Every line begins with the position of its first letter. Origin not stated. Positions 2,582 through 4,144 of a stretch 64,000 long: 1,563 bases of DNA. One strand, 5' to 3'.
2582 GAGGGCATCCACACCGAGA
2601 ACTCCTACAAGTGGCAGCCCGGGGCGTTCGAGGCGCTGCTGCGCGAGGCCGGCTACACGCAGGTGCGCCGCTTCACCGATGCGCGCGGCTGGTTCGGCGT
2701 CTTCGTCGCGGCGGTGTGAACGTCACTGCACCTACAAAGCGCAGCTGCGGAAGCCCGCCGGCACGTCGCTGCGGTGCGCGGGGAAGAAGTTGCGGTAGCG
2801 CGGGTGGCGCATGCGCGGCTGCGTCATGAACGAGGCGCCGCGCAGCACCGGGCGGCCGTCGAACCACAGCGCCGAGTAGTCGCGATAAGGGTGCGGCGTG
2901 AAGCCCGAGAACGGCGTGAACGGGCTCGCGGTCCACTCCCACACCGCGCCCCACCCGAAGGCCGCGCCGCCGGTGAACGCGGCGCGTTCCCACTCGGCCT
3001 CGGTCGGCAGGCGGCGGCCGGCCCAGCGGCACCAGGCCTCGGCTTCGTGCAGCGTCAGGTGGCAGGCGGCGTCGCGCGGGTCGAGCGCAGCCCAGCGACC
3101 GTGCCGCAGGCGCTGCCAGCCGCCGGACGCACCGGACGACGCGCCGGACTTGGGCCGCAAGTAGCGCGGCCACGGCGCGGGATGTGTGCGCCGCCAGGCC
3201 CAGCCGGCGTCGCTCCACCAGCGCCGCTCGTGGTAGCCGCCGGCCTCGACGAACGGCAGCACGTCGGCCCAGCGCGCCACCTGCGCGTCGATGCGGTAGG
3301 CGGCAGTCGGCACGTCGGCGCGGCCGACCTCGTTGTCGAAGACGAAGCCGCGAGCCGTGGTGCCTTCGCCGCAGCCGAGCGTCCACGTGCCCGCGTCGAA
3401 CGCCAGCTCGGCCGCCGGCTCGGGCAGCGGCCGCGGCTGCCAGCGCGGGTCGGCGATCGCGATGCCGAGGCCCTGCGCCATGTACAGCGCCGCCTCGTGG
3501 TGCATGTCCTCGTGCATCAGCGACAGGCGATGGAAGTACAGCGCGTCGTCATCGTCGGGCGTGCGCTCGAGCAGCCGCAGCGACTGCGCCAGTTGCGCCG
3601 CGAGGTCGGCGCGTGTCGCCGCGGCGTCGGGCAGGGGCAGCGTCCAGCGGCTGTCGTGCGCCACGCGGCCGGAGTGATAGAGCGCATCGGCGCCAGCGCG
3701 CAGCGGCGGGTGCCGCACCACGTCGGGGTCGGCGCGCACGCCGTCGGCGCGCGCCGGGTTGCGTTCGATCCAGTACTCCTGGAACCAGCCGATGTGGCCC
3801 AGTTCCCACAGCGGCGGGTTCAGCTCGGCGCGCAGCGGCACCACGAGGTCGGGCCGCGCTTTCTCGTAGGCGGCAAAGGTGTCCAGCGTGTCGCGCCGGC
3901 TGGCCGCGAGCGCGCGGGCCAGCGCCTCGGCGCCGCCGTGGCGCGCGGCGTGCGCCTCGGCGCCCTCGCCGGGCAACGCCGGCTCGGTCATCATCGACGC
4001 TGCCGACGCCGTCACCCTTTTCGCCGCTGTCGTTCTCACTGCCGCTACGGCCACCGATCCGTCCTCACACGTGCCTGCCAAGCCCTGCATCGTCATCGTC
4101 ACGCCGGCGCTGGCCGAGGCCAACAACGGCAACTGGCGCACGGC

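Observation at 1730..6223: Self-contained selenoneine-type cassette: egtD, senA-like, senB-like, selD(senC)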

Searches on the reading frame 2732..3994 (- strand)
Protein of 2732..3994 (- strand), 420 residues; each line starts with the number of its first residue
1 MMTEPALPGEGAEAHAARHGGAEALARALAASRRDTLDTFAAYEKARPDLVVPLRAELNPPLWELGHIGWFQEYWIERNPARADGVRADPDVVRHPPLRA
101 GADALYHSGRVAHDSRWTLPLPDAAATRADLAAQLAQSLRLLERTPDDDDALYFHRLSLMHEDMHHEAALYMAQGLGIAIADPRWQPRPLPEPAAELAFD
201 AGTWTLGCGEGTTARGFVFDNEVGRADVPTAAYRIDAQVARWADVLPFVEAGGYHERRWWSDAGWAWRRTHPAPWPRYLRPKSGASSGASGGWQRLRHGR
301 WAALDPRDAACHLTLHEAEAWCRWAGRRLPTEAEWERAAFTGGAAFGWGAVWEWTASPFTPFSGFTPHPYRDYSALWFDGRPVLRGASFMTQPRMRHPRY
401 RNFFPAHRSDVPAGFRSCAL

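Call 3: search_protein_families(library=ncbifam, proteins=[window:2732-3994:-])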
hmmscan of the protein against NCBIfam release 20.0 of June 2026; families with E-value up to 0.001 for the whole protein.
window:2732-3994:- (420 aa): 4 families
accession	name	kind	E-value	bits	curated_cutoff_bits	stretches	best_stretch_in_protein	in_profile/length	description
NF041186.1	SenA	equivalog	4e-144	480.7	420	1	19-419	2-382/382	selenoneine synthase SenA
TIGR03440.2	egtB_TIGR03440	equivalog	6.1e-61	206.7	360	1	26-416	2-411/413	ergothioneine biosynthesis protein EgtB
TIGR04344.1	ovoA_Nterm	equivalog_domain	3.7e-26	92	400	2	161-338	149-331/444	5-histidylcysteine sulfoxide synthase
TIGR04373.1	egtB_X_signatur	signature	8.8e-21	73.8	71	1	370-419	1-50/50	EgtB-related enzyme signature domain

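Call 4: search_protein_families(library=pfam, proteins=[window:2732-3994:-])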
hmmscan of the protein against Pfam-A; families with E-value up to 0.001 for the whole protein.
window:2732-3994:- (420 aa): 2 families
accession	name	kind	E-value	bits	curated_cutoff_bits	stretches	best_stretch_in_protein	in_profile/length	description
PF03781.23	FGE-sulfatase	-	4.4e-16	59.7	23.3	2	225-343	29-126/255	Sulfatase-modifying factor enzyme 1-like domain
PF12867.12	DinB_2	-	0.00044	21.1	24.8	1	32-154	5-99/128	DinB superfamily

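Call 13: search_solved_structures(query=window:2732-3994:-, show_alignments=3)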
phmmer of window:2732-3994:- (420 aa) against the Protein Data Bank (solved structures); distinct sequences matched with E-value up to 0.001: 26.
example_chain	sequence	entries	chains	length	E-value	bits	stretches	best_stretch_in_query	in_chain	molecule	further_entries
8ryz_A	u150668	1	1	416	1.1e-121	410.6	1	12-419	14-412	selenoneine synthase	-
8k5i_A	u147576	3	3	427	1.2e-121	410.5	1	12-419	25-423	selenoneine synthase SenA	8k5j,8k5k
8ux5_A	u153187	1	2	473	1.7e-36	129.8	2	21-341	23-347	Selenoxide synthase OvsA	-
8u41_A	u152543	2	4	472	1.1e-33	120.5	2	21-341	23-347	Selenoxide synthase OvsA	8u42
6qki_A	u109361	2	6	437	2.7e-32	116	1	48-407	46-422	Uncharacterized protein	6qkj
8qf6_A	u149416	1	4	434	3.1e-32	115.8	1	48-407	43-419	Ergothioneine biosynthesis protein EgtB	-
6o6l_A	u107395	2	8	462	3.3e-32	115.7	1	48-407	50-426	EgtB (Cabther)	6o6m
4x8b_A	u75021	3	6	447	1.1e-31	114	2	56-347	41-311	Sulfoxide synthase EgtB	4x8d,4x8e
8khq_A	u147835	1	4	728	1.1e-15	61.2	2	154-337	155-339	5-histidylcysteine sulfoxide synthase/putative 4-mercaptohistidine N1-methyltranferase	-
8vih_A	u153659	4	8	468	1.6e-14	57.4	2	156-341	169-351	Sulfoxide synthase EgtB-IV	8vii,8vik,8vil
8vig_A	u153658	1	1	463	3.8e-13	52.8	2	215-340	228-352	Sulfoxide synthase EgtB-IV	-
7ml6_A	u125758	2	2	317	1.1e-06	31.5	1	309-354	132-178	CalU17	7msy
1y4j_A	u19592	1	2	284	7.7e-06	28.7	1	310-350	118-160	Sulfatase modifying factor 2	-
6s07_A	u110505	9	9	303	2.7e-05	26.9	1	187-349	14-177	Formylglycine-generating enzyme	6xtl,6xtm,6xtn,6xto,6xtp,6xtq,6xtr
2aft_X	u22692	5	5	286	3.9e-05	26.4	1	306-349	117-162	Sulfatase modifying factor 1 | Sulfatase-modifying factor 1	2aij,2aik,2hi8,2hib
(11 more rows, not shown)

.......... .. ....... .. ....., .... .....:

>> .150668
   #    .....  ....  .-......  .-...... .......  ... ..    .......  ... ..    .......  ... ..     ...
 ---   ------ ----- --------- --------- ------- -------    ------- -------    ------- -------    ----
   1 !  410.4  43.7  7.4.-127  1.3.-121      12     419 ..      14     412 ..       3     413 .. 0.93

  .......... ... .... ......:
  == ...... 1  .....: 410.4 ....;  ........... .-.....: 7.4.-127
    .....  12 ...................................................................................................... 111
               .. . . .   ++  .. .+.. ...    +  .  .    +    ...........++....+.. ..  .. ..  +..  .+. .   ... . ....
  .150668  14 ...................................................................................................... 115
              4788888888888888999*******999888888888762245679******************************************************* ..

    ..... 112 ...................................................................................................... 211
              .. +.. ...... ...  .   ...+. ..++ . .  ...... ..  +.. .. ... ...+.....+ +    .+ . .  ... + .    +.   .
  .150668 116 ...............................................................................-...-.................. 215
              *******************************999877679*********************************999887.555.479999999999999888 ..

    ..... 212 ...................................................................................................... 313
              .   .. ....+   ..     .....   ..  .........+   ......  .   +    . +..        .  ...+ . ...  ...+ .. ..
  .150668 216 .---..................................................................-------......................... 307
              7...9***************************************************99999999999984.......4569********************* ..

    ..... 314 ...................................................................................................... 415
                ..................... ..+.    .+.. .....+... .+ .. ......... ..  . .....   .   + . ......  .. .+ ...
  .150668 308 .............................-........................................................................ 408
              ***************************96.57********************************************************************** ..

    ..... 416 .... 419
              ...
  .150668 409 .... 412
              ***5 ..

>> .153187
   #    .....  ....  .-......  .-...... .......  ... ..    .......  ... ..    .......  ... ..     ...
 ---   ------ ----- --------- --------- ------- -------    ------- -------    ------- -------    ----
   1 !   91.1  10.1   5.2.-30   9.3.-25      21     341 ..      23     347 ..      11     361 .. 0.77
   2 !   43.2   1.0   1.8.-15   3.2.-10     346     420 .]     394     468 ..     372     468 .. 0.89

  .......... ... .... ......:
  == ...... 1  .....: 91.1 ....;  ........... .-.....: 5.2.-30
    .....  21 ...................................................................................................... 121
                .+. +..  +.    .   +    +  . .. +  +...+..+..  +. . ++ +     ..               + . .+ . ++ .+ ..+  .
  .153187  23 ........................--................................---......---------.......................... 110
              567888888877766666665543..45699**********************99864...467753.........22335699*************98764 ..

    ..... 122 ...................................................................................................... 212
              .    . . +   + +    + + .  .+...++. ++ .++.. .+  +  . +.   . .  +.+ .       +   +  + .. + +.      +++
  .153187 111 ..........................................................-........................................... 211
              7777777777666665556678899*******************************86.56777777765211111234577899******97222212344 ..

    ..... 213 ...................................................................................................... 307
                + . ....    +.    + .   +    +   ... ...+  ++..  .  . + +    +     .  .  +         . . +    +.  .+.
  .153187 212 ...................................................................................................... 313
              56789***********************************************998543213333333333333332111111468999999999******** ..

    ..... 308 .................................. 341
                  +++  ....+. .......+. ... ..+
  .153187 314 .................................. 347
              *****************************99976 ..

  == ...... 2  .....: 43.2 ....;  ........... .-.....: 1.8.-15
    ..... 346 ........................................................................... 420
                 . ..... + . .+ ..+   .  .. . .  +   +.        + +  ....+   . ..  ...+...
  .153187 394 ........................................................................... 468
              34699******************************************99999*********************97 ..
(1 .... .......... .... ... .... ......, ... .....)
